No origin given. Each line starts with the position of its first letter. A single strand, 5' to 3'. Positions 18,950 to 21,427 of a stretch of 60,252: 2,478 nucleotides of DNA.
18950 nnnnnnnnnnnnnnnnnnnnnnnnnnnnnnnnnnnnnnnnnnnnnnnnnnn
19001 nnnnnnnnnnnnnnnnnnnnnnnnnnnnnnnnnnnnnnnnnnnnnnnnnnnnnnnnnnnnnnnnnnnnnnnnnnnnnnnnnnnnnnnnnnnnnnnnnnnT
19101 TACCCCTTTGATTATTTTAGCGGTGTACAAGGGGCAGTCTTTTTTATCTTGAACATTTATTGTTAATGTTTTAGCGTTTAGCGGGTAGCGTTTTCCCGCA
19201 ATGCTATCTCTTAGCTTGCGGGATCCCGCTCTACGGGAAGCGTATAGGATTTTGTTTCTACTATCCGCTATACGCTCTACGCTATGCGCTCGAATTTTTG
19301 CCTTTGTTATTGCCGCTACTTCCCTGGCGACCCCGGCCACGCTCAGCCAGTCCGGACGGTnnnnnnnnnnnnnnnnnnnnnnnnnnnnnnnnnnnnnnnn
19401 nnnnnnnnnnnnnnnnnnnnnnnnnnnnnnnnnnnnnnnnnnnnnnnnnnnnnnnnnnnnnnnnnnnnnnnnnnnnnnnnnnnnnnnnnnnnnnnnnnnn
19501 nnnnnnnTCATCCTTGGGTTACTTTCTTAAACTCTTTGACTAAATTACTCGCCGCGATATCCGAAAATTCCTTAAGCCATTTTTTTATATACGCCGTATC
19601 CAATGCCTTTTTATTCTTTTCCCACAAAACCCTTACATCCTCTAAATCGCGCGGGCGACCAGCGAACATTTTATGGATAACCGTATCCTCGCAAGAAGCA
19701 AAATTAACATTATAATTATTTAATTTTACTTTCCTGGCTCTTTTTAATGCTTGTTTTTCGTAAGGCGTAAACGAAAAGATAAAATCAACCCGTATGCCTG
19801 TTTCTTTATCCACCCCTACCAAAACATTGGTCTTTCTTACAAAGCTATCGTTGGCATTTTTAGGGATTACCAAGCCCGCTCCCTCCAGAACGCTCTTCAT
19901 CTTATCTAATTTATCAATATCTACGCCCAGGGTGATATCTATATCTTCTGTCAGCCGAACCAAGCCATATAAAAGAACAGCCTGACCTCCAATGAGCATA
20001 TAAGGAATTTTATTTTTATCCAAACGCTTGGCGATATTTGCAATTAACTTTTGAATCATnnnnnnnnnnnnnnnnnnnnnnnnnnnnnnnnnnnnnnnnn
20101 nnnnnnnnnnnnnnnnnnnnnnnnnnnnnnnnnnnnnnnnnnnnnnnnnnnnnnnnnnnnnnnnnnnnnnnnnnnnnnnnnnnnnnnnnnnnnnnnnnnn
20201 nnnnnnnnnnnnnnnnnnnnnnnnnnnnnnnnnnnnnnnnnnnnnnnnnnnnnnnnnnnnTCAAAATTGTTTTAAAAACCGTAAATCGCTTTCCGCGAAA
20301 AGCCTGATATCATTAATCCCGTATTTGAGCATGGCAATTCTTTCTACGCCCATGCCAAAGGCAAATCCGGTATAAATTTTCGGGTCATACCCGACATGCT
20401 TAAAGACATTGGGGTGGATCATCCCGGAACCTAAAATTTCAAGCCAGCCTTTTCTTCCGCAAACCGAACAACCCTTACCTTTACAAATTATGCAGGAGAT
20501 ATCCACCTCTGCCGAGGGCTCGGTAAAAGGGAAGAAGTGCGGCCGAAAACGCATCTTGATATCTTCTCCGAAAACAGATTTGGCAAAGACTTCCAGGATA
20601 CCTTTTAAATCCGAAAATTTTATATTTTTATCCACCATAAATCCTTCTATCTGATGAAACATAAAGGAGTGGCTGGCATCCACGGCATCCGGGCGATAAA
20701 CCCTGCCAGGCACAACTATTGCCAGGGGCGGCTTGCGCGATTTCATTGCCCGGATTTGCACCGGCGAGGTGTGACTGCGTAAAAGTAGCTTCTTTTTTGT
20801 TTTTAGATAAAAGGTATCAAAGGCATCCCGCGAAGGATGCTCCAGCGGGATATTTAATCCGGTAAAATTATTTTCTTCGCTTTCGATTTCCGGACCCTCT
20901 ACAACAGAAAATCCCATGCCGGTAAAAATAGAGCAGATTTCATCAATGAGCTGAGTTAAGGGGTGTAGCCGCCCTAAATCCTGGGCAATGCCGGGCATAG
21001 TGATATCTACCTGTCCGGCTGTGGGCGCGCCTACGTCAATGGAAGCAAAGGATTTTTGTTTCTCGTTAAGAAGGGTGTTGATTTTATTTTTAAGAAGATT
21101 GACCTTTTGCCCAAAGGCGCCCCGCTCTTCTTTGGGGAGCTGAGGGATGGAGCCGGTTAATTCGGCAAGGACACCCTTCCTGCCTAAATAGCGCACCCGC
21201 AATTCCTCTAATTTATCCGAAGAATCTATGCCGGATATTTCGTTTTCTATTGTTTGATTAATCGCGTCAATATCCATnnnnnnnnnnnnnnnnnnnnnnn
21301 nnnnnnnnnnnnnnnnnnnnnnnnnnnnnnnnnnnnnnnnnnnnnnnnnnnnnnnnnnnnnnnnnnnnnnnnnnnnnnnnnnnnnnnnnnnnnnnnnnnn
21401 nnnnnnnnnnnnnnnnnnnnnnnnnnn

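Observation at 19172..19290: Composite repeat (heptamer arms plus double-hairpin core) embedded in frame in pheT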

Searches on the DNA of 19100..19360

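Call 69: search_rna_families(source=window, start=19100, end=19360, threshold=evalue, max_evalue=10)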
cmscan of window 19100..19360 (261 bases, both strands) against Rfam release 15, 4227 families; matches with E-value up to 10: 2.
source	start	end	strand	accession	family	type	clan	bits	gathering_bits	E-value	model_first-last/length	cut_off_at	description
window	19254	19301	+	RF01355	CRISPR-DR26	Gene; CRISPR;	-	15.6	39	3.8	1-25/25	no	CRISPR RNA direct repeat element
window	19161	19204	-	RF01726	SAM-II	Cis-reg; riboswitch;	-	13.3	44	5.7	1-60/60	no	SAM-II riboswitch aptamer (SAM-II long loop)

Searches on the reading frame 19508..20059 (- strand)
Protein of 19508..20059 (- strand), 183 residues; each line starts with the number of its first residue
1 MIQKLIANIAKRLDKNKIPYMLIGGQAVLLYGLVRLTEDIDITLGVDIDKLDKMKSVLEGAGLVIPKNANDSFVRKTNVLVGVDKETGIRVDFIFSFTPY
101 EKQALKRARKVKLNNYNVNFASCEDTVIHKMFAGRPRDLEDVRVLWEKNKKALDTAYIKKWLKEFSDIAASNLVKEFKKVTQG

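Call 43: search_protein_families(library=pfam, proteins=[window:19508-20059:-], max_evalue=0.00001)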
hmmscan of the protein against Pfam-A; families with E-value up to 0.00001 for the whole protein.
window:19508-20059:- (183 aa): 4 families
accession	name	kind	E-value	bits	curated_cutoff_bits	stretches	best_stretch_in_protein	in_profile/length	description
PF19502.5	DUF6036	-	8.7e-09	35.8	23.6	1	4-162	8-133/164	Nucleotidyltransferase of unknown function (DUF6036)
PF09970.15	DUF2204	-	2.2e-07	31.1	20.3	1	6-177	5-179/181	Nucleotidyl transferase of unknown function (DUF2204)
PF14907.12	NTP_transf_5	-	1.4e-06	28.5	31.2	1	5-162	59-228/249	Uncharacterised nucleotidyltransferase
PF08843.17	AbiEii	-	1.7e-06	28.6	22.5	1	21-152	16-172/238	Nucleotidyl transferase AbiEii toxin, Type IV TA system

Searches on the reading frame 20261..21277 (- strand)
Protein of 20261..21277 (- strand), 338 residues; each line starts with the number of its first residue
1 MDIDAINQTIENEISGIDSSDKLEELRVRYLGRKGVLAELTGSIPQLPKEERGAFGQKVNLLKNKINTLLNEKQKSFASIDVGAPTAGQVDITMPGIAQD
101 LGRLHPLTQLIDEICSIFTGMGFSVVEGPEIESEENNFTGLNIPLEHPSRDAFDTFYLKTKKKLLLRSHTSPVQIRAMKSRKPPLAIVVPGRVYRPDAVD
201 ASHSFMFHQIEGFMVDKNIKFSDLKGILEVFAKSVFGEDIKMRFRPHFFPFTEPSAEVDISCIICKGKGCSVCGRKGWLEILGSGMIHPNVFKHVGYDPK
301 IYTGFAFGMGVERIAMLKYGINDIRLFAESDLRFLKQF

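Call 43: search_protein_families(library=pfam, proteins=[window:20261-21277:-], max_evalue=0.00001)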
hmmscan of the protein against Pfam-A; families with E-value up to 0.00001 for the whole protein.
window:20261-21277:- (338 aa): 2 families
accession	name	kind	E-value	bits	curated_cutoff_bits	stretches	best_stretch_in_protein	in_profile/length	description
PF01409.25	tRNA-synt_2d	-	5.6e-100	334.3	19.8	1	90-338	2-246/246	tRNA synthetases class II core domain (F)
PF02912.23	Phe_tRNA-synt_N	-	2.7e-18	66.1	22.3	1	19-77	2-60/69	Aminoacyl tRNA synthetase class II, N-terminal domain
